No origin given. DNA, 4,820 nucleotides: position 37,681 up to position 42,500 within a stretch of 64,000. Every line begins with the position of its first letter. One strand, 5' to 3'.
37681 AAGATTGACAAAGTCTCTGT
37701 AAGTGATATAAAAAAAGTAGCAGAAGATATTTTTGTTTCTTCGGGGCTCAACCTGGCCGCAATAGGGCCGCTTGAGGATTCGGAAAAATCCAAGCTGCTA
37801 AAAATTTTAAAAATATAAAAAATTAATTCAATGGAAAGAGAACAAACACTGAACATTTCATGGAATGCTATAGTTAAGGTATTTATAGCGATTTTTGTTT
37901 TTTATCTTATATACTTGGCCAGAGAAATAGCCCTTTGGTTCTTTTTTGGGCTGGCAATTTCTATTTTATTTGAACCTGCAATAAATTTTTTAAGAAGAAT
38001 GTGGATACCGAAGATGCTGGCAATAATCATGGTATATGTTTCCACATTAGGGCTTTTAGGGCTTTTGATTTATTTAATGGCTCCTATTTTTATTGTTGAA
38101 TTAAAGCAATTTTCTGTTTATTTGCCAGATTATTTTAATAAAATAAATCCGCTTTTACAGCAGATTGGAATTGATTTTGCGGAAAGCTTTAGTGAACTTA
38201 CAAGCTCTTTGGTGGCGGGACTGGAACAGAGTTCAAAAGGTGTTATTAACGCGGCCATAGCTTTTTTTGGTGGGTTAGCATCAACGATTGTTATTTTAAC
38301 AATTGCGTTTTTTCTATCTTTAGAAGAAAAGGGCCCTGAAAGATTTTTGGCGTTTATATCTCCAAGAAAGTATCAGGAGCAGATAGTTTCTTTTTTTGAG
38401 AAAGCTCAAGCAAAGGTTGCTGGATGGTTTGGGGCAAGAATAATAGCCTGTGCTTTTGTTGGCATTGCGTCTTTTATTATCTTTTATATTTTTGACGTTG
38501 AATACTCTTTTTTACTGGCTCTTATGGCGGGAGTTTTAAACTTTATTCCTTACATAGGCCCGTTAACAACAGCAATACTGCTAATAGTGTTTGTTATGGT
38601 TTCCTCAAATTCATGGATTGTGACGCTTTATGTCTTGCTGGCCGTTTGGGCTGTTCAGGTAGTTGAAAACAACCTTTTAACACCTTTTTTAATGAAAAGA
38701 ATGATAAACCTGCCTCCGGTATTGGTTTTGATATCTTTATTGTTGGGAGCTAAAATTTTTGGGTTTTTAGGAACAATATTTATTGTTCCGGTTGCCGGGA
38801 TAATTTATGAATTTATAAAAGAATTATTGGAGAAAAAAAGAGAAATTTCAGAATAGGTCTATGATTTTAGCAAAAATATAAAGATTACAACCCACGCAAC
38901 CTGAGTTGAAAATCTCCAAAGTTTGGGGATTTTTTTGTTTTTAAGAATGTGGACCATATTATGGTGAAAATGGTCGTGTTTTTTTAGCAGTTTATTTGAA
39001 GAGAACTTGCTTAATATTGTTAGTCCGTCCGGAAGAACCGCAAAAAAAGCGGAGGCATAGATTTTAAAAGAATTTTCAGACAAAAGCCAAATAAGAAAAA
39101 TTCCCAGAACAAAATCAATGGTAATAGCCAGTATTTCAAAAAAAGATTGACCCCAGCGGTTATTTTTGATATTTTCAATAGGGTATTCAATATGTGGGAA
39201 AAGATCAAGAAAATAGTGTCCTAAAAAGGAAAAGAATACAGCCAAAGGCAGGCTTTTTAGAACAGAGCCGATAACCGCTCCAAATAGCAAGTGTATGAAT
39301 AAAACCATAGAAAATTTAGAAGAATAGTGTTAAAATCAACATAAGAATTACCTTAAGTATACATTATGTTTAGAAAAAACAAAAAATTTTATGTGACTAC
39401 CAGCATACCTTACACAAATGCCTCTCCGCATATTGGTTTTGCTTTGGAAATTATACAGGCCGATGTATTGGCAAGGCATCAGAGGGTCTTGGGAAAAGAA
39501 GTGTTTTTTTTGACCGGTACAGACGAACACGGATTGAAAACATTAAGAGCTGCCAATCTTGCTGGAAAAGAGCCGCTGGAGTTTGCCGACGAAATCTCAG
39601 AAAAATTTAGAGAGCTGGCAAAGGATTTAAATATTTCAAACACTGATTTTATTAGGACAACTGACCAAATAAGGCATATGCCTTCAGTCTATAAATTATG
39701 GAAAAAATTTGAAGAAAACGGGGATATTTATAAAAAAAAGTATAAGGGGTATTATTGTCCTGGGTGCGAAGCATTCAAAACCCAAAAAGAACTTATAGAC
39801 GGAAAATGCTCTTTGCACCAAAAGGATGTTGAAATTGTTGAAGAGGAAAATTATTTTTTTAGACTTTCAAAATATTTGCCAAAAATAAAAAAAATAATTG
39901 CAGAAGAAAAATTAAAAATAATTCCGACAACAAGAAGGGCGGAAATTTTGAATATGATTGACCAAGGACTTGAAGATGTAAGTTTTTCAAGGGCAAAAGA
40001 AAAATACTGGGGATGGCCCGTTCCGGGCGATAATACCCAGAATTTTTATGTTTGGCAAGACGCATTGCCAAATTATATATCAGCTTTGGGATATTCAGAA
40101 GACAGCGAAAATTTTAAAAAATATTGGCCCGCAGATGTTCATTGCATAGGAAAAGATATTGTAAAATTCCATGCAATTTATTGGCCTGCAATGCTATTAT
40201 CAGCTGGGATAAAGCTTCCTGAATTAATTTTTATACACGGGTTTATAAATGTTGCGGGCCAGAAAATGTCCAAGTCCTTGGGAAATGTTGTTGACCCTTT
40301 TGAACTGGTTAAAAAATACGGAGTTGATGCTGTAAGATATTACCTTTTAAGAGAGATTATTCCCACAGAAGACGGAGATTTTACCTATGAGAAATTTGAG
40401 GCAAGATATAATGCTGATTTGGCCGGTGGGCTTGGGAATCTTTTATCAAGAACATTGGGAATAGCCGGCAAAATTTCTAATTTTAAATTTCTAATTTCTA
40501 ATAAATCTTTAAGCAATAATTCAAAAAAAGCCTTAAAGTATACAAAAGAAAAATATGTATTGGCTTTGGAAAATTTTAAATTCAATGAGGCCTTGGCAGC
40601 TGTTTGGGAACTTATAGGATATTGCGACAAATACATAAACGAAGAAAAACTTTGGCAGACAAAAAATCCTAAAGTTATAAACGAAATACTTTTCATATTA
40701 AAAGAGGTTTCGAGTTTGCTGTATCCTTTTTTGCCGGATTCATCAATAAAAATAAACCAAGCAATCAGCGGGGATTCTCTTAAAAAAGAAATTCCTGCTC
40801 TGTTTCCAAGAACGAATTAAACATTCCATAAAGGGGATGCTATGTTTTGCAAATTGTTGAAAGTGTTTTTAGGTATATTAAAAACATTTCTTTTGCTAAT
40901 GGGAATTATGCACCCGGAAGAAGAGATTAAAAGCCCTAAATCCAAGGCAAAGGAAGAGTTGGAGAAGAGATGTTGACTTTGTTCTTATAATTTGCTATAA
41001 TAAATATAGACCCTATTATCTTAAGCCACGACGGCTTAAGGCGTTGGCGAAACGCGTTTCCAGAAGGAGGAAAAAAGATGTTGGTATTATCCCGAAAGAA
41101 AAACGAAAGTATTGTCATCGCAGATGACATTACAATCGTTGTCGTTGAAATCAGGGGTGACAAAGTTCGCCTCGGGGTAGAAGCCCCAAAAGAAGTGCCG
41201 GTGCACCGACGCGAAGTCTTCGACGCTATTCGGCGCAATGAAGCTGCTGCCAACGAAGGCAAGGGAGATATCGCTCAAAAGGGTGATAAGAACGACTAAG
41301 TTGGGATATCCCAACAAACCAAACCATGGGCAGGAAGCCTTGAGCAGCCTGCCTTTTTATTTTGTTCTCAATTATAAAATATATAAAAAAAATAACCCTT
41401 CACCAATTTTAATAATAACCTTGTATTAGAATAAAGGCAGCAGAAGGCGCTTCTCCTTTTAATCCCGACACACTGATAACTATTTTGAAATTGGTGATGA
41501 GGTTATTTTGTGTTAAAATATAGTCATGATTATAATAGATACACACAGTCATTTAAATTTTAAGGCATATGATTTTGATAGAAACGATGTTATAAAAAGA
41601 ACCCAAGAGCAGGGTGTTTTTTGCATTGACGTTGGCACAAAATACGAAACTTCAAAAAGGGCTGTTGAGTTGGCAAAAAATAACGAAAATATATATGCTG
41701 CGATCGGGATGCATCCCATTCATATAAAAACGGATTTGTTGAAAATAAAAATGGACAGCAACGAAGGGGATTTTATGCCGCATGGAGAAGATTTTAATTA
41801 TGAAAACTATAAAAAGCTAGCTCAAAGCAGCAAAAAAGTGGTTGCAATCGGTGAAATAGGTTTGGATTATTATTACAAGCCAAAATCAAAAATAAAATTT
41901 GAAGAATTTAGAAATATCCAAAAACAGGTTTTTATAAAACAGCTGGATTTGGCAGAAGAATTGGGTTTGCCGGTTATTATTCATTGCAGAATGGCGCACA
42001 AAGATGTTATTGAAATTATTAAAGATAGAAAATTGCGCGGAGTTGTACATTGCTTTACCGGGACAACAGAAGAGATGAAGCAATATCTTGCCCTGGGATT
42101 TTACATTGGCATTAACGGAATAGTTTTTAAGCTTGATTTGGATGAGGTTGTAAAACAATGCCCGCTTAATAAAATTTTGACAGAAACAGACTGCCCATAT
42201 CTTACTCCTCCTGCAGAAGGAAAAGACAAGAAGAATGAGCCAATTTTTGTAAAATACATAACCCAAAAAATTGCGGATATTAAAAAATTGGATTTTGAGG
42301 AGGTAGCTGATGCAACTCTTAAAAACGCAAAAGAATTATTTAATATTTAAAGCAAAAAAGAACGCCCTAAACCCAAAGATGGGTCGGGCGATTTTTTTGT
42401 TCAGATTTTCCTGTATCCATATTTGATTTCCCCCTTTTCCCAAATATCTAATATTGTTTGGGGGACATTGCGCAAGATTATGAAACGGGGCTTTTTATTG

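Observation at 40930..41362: Monocistronic, GC-rich csrA island with consensus promoter, structured leader and its own terminator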

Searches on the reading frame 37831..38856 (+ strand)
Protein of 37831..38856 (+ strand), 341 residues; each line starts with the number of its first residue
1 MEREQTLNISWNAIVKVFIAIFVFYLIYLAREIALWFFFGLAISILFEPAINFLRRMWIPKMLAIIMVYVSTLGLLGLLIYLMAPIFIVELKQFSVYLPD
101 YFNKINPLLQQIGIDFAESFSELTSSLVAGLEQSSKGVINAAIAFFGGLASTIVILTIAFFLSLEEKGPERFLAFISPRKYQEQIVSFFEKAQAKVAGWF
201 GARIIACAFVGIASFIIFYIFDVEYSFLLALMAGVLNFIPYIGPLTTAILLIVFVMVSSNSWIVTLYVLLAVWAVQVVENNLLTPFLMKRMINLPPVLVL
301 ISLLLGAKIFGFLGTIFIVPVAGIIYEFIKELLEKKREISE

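Call 5: search_protein_families(library=pfam, proteins=[window:37831-38856:+], max_evalue=0.01)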
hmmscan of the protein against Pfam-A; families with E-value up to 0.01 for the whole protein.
window:37831-38856:+ (341 aa): 1 family
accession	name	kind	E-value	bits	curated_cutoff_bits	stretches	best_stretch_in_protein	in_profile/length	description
PF01594.21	AI-2E_transport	-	7.1e-56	190.2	34.3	1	17-332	5-326/327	AI-2E family transporter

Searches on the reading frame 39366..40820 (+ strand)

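Call 5: search_protein_families(library=pfam, proteins=[window:39366-40820:+], max_evalue=0.01)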
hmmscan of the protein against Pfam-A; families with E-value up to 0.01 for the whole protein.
window:39366-40820:+ (484 aa): 5 families
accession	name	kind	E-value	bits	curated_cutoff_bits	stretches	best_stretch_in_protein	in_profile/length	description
PF09334.17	tRNA-synt_1g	-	7.3e-105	351.4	20.1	2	139-364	160-391/391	tRNA synthetases class I (M)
PF00133.28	tRNA-synt_1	-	4.8e-35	121.6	22.7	2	227-328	299-403/414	tRNA synthetases class I (I, L, M and V)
PF01406.26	tRNA-synt_1e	-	3.8e-16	59.8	27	2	257-329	209-282/301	tRNA synthetases class I (C) catalytic domain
PF08264.19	Anticodon_1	-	3.9e-06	27.2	25.1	1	393-468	11-89/148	Anticodon-binding domain of tRNA ligase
PF01921.24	tRNA-synt_1f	-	0.00027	20.4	27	0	285-340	267-321/360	tRNA synthetases class I (K)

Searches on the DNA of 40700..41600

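Call 70: search_rna_families(source=window, start=40700, end=41600, threshold=evalue, max_evalue=5)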
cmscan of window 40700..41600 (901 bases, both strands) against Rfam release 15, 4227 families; matches with E-value up to 5: 6.
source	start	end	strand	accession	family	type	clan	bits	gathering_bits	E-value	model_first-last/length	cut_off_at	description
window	41376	41448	-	RF02732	JA04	Gene; sRNA;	-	20.7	81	3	1-81/81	no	Aggregatibacter sRNA JA04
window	40925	40970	-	RF02278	Betaproteobacteria_toxic_sRNA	Gene; sRNA;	-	17.2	50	1.1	1-64/64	no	Betaproteobacteria toxic small RNA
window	41299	41431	-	RF01486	rli62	Cis-reg;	-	16.6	83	2.9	1-135/135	no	Listeria sRNA rli62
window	41421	41532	+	RF01511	Afu_304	Gene; snRNA; snoRNA; CD-box;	-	16.5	35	3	1-107/107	no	A. fumigatus snoRNA Afu_304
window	41379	41464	-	RF00558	L20_leader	Cis-reg; leader;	-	16.4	58.7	2.6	1-127/127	no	Ribosomal protein L20 leader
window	40941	41023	+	RF00541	snopsi28S-2876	Gene; snRNA; snoRNA; HACA-box;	-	16.2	100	3.7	1-143/143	no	Small nucleolar RNA psi28S-2876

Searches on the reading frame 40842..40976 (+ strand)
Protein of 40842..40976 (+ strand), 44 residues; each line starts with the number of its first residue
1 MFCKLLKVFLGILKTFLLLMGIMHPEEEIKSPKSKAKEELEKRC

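Call 5: search_protein_families(library=pfam, proteins=[window:40842-40976:+], max_evalue=0.01)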
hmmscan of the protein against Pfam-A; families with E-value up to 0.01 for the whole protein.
window:40842-40976:+ (44 aa): 0 families

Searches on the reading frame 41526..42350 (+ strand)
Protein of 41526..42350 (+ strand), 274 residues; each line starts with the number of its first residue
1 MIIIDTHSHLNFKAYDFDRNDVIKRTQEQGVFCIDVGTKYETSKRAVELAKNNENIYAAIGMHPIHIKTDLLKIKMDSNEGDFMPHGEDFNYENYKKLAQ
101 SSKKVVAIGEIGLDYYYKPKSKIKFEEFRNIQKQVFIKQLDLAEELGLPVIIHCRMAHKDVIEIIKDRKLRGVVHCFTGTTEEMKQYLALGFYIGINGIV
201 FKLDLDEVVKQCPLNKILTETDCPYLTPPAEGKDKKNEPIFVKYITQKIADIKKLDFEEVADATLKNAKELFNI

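Call 5: search_protein_families(library=pfam, proteins=[window:41526-42350:+], max_evalue=0.01)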
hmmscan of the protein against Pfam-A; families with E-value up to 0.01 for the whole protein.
window:41526-42350:+ (274 aa): 1 family
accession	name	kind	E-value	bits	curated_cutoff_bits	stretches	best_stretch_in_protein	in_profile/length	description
PF01026.27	TatD_DNase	-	4.3e-77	259.4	27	1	4-273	1-253/253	TatD related DNase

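Call 21: find_related_loci(query=window:41526-42350:+, collection=metagenome_contigs, flank=4000)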
Query window:41526-42350:+ (274 aa) in metagenome_contigs; peptide patterns used: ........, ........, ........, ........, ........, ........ (x = any residue, [..] = any of these).
248 stretches matched a pattern; 70 encode a relative of the query (tblastn E <= 1e-3); 70 distinct loci.
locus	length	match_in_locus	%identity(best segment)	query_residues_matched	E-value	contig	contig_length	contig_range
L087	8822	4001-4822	84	1-274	7e-157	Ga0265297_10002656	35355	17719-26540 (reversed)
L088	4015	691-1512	83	1-274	2e-161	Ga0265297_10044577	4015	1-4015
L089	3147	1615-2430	72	2-274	3e-141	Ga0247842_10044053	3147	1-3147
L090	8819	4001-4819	71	2-274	3e-132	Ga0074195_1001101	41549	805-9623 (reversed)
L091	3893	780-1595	66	2-274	5e-132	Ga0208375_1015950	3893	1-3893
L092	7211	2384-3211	69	2-274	3e-126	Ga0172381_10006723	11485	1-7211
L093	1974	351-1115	67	2-274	2e-133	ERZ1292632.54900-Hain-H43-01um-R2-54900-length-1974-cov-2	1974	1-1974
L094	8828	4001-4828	69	2-274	2e-125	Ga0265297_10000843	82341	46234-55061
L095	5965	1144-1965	63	2-274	3e-119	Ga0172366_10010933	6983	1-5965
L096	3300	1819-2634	59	3-274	1e-116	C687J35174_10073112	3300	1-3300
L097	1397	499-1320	61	2-274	5e-122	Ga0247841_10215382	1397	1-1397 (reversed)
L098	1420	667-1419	65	2-252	9e-121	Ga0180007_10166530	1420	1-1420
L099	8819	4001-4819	60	1-272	2e-110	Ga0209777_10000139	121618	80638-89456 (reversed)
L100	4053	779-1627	59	2-274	7e-112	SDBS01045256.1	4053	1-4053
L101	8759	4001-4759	60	1-274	3e-106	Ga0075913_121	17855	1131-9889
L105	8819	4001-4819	59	1-274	4e-103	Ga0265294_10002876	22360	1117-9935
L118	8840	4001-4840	52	2-274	1e-93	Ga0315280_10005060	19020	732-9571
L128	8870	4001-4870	54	1-274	6e-91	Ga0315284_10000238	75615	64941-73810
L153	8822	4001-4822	62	2-274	4e-114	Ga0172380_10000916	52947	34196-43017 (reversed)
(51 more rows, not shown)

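Call 41: search_protein_families(library=pfam, proteins=[L099:3283-3927:+, L153:3449-3925:+, L153:2994-3383:+, L153:1909-2334:+, L118:2752-3999:+, L128:3319-3984:+, L105:2469-3428:+], max_evalue=0.01)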
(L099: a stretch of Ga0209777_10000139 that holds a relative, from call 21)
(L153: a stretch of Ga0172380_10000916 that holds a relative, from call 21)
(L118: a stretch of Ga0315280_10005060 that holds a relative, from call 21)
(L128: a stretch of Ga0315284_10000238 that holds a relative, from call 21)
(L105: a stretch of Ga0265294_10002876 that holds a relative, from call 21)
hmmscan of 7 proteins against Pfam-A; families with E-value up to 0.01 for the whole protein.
L099:3283-3927:+ (214 aa): 0 families

L153:3449-3925:+ (158 aa): 0 families

L153:2994-3383:+ (129 aa): 0 families

L153:1909-2334:+ (141 aa): 1 family
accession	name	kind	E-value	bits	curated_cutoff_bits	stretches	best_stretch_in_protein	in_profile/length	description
PF25014.1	NET2A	-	0.0031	17.9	33.1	1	79-134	150-205/235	NET2A-like domain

L118:2752-3999:+ (415 aa): 4 families
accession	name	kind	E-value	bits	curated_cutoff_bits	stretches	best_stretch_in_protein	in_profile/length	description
PF02540.23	NAD_synthase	-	5.3e-70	235.7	21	1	173-408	4-242/242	NAD synthase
PF01467.32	CTP_transf_like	-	1.7e-12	48.1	21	1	4-69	1-67/133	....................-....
PF03054.22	tRNA_Me_trans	-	0.0015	18.7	20.6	0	191-211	4-24/202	tRNA methyl transferase HUP domain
PF05636.17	HIGH_NTase1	-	0.0015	18.3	27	0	127-204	204-281/402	HIGH Nucleotidyl Transferase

L128:3319-3984:+ (221 aa): 1 family
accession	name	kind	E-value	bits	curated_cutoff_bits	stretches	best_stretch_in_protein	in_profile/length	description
PF03483.22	B3_4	-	5.6e-08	33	29.3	1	86-177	30-121/174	B3/4 domain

L105:2469-3428:+ (319 aa): 2 families
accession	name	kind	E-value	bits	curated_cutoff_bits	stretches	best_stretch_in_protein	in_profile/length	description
PF01869.26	BcrAD_BadFG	-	3.2e-38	132.2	31.5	1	12-308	1-271/271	BadF/BadG/BcrA/BcrD ATPase family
PF00480.26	ROK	-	1.8e-06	28.1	22.9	1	12-78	2-67/294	ROK family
